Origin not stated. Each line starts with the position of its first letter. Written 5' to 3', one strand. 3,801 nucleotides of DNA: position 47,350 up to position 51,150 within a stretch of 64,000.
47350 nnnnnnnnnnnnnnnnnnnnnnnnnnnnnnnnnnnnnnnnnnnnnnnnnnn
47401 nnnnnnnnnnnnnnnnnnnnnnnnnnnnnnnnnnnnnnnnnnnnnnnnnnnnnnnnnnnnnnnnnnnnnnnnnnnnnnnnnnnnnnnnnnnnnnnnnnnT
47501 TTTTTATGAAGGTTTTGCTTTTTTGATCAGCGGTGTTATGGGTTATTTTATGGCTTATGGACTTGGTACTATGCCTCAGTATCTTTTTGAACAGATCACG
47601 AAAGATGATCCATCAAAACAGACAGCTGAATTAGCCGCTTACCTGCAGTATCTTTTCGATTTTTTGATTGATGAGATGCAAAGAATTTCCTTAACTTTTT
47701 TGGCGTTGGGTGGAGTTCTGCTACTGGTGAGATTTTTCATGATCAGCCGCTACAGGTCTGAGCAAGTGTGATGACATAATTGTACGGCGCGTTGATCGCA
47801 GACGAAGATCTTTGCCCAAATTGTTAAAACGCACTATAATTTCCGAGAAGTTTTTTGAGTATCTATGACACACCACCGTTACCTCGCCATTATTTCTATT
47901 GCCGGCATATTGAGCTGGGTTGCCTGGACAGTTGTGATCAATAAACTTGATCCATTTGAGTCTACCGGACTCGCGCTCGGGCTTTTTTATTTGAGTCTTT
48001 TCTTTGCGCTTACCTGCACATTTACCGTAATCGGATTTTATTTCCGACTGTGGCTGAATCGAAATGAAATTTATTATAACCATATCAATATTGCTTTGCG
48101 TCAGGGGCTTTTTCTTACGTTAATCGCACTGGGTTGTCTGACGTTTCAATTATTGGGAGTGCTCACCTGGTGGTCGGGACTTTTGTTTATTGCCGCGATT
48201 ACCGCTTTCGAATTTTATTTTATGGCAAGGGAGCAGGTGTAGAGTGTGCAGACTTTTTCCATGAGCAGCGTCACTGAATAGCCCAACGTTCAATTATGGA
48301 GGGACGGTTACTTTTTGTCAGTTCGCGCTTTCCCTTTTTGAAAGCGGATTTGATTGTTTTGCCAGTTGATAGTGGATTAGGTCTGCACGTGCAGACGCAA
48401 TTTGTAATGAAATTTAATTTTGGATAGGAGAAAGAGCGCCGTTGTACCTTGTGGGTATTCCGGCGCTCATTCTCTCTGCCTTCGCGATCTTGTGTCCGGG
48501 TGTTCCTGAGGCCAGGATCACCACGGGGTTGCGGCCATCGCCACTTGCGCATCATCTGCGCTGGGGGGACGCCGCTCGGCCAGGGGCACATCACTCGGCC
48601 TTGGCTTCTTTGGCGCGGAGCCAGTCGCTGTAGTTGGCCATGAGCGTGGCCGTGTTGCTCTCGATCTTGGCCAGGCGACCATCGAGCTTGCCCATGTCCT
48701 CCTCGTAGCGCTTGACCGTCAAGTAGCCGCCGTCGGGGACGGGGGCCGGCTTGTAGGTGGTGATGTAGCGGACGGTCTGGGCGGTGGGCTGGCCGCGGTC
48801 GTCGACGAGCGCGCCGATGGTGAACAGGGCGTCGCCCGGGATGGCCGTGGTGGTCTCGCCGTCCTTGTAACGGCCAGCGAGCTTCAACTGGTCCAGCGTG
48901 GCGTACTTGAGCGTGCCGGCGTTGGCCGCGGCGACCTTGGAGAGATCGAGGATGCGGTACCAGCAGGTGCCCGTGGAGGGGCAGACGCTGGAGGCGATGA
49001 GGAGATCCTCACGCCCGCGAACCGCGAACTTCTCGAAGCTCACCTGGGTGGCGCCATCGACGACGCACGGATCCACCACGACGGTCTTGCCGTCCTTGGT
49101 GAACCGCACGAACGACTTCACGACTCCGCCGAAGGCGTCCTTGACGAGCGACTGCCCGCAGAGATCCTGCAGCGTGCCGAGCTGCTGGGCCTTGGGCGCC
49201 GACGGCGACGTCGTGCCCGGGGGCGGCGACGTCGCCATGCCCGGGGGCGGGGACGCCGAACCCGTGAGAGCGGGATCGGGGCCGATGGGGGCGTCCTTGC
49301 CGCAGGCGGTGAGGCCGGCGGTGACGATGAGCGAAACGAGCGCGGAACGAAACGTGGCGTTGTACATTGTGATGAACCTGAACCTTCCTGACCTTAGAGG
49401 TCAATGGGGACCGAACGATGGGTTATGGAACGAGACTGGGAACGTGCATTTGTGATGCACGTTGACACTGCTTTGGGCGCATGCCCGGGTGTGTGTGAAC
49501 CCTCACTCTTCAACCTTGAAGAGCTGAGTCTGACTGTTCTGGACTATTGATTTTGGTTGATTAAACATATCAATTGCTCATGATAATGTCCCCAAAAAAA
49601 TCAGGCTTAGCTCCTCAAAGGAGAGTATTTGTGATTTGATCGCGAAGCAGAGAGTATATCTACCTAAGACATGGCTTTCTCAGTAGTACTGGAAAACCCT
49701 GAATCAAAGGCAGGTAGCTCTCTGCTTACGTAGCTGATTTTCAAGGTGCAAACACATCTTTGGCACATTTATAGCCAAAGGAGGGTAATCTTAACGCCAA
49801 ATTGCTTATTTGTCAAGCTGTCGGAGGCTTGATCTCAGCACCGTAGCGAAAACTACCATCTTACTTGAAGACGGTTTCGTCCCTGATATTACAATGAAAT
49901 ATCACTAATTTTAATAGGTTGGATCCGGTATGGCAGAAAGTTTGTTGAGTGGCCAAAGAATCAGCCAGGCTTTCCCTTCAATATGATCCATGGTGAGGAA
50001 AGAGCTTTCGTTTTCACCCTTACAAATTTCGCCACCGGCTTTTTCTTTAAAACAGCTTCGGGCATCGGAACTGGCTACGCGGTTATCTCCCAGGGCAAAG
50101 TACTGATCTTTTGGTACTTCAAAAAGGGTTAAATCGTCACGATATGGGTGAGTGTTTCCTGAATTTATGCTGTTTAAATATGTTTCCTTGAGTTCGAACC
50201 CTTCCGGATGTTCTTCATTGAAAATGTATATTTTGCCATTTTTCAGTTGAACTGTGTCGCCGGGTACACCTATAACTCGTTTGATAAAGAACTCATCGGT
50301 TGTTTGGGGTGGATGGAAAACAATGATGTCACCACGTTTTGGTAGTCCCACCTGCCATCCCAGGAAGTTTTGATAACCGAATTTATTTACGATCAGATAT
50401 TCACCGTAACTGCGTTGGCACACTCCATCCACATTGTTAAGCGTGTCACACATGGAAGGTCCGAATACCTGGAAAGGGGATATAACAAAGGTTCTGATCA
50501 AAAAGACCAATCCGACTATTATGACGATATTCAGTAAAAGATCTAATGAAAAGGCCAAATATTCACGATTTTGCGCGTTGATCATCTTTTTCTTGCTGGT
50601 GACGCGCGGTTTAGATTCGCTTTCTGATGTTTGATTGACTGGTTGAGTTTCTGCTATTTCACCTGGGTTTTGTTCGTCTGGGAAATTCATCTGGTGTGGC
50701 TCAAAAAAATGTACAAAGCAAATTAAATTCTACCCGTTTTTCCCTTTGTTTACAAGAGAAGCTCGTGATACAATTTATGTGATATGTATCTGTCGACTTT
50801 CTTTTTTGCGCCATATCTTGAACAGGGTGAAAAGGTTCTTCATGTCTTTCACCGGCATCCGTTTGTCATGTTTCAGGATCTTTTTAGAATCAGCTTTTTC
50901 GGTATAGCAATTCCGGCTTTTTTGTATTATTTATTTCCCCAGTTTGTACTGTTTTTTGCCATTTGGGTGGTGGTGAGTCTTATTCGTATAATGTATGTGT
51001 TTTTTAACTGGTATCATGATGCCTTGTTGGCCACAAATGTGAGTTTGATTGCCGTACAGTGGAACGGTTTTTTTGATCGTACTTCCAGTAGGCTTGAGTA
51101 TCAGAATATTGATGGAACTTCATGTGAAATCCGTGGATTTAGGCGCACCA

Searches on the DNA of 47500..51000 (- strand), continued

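Call 67: search_with_rna_model(model_id=R1, sources=[window, L008, L035, L034, L021, L033, L026, L015, L036], max_evalue=1, make_alignment=true, show_alignments=5)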
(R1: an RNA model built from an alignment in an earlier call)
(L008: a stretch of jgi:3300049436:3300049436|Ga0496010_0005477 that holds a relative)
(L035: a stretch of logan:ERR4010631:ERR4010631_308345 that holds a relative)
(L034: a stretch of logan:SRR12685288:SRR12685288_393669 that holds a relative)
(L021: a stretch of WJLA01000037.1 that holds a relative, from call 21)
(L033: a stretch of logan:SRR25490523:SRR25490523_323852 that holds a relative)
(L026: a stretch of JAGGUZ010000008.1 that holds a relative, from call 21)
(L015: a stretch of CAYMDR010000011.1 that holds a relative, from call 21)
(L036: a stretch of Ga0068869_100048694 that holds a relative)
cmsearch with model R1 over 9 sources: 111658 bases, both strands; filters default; matches with E-value up to 1: 9.
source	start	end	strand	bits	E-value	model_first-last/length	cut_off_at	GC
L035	675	880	+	229.1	2.7e-57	1-205/205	no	0.45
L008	1360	1556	+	219.3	9e-55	1-205/205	no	0.47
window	49590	49785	-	214.5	1.5e-53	1-205/205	no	0.43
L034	562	762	+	163.9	1.7e-40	1-205/205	no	0.46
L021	3120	3231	-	48.3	1.1e-10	32-146/205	no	0.32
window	49645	49727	+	20.2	0.0019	59-144/205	no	0.43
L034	618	702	-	18.1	0.0067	58-144/205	no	0.42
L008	1418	1504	-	17.8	0.0079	59-144/205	no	0.52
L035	733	819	-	13.9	0.079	59-144/205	no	0.49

Alignment A9: 9 matches aligned to the model, 211 columns, each read 5' to 3' on its own strand. Consensus structure (alignment columns), stored with it:
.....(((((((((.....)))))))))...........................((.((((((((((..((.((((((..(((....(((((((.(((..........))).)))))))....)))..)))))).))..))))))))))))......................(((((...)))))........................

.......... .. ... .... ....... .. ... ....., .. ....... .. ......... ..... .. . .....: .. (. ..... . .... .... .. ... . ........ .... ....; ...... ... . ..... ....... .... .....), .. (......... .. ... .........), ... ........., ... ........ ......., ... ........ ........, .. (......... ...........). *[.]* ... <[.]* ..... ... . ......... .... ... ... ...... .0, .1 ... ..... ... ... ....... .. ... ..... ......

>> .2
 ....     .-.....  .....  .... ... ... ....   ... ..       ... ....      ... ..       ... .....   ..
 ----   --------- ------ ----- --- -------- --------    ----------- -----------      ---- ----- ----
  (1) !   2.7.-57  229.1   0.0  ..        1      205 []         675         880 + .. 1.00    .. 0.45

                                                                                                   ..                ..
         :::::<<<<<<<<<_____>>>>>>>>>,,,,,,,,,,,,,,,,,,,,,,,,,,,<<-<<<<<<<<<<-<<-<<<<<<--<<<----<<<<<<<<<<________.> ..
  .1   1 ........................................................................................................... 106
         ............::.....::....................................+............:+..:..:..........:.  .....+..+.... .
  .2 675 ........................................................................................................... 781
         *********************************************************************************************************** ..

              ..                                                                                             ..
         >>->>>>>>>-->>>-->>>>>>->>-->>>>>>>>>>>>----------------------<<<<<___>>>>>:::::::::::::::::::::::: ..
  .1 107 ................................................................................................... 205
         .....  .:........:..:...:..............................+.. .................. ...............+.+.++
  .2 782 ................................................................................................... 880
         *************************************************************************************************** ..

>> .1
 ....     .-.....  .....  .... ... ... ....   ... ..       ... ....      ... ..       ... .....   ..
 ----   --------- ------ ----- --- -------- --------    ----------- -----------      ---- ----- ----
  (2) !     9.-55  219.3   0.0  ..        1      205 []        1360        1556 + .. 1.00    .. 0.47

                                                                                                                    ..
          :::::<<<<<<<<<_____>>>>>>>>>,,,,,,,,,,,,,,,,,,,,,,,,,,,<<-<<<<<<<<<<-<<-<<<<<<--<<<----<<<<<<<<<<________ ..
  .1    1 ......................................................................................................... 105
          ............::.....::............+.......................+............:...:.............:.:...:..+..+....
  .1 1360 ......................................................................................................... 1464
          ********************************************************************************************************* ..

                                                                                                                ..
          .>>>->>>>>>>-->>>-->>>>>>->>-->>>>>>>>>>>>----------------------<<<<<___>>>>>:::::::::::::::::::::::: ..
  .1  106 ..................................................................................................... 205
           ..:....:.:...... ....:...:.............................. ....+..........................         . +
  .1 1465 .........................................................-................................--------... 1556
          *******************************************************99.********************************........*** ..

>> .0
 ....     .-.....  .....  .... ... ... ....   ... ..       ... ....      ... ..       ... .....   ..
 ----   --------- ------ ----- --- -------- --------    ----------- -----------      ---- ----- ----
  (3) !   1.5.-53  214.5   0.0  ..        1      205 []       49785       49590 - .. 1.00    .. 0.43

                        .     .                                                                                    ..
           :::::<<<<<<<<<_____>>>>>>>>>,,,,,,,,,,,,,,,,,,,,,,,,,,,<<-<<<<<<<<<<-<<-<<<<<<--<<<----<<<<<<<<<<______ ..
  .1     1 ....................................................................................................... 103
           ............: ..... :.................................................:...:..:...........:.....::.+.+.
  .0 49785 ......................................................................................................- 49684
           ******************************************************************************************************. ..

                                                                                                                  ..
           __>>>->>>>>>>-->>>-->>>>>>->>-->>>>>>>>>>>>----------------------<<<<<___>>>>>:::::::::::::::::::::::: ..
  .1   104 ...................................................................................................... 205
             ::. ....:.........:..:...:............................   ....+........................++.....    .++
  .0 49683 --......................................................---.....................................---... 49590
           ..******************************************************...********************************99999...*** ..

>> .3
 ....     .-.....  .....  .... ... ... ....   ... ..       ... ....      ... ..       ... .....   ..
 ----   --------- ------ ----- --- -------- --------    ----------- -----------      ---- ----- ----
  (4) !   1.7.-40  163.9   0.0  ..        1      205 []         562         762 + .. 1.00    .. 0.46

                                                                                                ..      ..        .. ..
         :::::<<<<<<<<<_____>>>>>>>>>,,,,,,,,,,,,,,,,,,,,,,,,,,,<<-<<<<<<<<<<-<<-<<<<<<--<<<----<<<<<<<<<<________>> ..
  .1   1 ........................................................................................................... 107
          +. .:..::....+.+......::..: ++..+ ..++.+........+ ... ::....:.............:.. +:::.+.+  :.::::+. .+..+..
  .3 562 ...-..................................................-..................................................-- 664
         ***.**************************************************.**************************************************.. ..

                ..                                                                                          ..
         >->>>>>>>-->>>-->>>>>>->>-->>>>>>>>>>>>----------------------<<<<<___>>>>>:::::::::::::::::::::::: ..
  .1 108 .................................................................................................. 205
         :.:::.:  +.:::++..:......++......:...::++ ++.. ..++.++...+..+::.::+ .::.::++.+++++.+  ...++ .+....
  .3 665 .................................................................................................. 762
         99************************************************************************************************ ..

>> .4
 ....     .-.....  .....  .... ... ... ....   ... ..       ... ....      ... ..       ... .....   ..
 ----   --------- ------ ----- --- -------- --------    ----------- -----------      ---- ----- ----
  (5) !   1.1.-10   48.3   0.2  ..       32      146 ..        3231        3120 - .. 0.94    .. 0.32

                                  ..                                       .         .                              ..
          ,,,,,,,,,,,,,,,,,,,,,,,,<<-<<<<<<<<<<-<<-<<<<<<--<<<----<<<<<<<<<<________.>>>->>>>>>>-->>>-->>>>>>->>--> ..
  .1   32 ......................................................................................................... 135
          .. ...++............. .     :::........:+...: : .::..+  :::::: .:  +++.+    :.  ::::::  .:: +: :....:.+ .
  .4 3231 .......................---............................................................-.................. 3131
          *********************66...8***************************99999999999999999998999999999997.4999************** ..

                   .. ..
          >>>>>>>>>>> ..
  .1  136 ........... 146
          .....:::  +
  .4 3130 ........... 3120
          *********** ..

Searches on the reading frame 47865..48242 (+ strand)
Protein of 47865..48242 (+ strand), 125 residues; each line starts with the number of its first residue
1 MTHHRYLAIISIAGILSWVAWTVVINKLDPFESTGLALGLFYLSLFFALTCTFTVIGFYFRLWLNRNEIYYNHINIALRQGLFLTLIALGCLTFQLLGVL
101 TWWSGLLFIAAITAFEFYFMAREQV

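Call 5: search_protein_families(library=pfam, proteins=[window:47865-48242:+], max_evalue=0.1)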
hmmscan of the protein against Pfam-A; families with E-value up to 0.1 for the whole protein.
window:47865-48242:+ (125 aa): 1 family
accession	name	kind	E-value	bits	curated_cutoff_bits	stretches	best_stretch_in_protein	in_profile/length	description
PF19883.4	DUF6356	-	0.034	14.7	24.4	1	67-93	12-38/64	Family of unknown function (DUF6356)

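Call 21: find_related_loci(query=window:47865-48242:+, collection=genome_contigs, flank=6000)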
Query window:47865-48242:+ (125 aa) in genome_contigs; peptide patterns used: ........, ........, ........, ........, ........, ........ (x = any residue, [..] = any of these).
161 stretches matched a pattern; 19 encode a relative of the query (tblastn E <= 1e-3); 19 distinct loci.
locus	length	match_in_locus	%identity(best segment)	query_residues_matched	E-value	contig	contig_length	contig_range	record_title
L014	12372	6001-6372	79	1-124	1e-65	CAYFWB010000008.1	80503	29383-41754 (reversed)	MAG TPA_asm: uncultured Candidatus Peribacteria bacterium isolate ERP107533_co1_137 genome assembly, contig: NODE_56_len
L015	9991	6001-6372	80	1-124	2e-65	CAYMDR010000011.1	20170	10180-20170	MAG TPA_asm: uncultured Candidatus Peribacteria bacterium isolate SRP278252_co2_54 genome assembly, contig: NODE_5413_le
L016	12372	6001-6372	78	1-124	3e-65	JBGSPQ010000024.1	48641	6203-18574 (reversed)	MAG: Candidatus Gracilibacteria bacterium isolate JTS-AC308 k141_2822741, whole genome shotgun sequence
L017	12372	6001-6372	78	1-124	6e-65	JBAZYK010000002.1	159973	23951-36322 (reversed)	MAG: Candidatus Gracilibacteria bacterium isolate SO_2017_GW1_79 NODE_739_length_159973_cov_6.592445_OW334_2017, whole g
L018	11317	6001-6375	74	1-125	3e-62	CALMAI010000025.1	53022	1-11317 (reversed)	MAG TPA_asm: uncultured Candidatus Peregrinibacteria bacterium isolate SRR2107183_bin.16_CONCOCT_v1.1_MAG genome assembl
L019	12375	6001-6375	74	1-125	5e-62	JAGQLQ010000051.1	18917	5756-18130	MAG: Candidatus Peregrinibacteria bacterium isolate HKST-UBA20 2015-01-06_1_(paired)_contig_154478, whole genome shotgun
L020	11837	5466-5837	74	1-124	3e-61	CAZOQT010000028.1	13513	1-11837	MAG TPA_asm: uncultured Candidatus Peribacteria bacterium isolate SRP278252_co2_755 genome assembly, contig: NODE_9575_l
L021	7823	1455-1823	72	1-123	5e-58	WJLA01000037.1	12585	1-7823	MAG: Candidatus Peregrinibacteria bacterium isolate Bin_155 k141_1685355, whole genome shotgun sequence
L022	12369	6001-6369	68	1-123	1e-57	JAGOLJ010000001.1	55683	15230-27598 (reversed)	Candidatus Gracilibacteria bacterium isolate Go_SlDig_bin_464 Go_SlDig_1409_length_55683_cov_4.643243, whole genome shot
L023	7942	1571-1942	68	1-124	2e-56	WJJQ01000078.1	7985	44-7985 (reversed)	MAG: Candidatus Peregrinibacteria bacterium isolate Bin_256 k141_2122837, whole genome shotgun sequence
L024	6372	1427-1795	61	1-123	3e-52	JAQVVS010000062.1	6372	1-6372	MAG: Candidatus Gracilibacteria bacterium isolate STF1_85 NODE_45640_length_6372_cov_2.554203_Sandtown_F1, whole genome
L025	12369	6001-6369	61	1-123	1e-50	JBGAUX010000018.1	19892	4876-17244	MAG: Candidatus Gracilibacteria bacterium isolate MAG_MBR_AS.30 MBRAS-30_NODE_18_length_19892_cov_3.929447, whole genome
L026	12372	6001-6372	68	1-124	4e-48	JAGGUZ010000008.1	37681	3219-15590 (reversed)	MAG: bacterium isolate AUK087 PB_MBMC_041_c_000000000024, whole genome shotgun sequence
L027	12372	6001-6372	68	1-124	1e-47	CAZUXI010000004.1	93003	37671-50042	MAG TPA_asm: uncultured Candidatus Peribacteria bacterium isolate SRP296810_co1_153 genome assembly, contig: NODE_209_le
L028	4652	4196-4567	59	1-124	3e-47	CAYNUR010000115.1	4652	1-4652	MAG TPA_asm: uncultured Candidatus Peribacteria bacterium isolate binchicken_co237_21 genome assembly, contig: NODE_1129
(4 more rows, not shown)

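Call 77: search_protein_families(library=pfam, proteins=[L021:1928-3034:-, L026:6483-7343:-, L015:8946-9719:-, L015:7268-7648:-, L015:6472-7125:+, L022:6468-7355:-, L014:6427-7431:-], max_evalue=0.05)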
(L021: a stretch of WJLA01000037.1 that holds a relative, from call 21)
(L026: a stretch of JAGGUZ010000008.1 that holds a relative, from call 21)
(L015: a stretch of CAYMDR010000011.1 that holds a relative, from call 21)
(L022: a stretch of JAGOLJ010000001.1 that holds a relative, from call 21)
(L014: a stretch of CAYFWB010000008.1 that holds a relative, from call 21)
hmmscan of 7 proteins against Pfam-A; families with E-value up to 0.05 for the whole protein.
L021:1928-3034:- (368 aa): 0 families

L026:6483-7343:- (286 aa): 3 families
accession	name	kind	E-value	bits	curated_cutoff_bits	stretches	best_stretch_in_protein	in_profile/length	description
PF10145.14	PhageMin_Tail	-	6.2e-05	23.4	33.2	1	55-155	26-128/201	Phage-related minor tail protein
PF12059.13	DUF3540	-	0.014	15.7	27.9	1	65-170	72-177/199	Protein of unknown function (DUF3540)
PF18895.5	T4SS_pilin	-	0.045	14.3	26.6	0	4-48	2-46/71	Type IV secretion system pilin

L015:8946-9719:- (257 aa): 0 families

L015:7268-7648:- (126 aa): 0 families

L015:6472-7125:+ (217 aa): 0 families

L022:6468-7355:- (295 aa): 0 families

L014:6427-7431:- (334 aa): 0 families
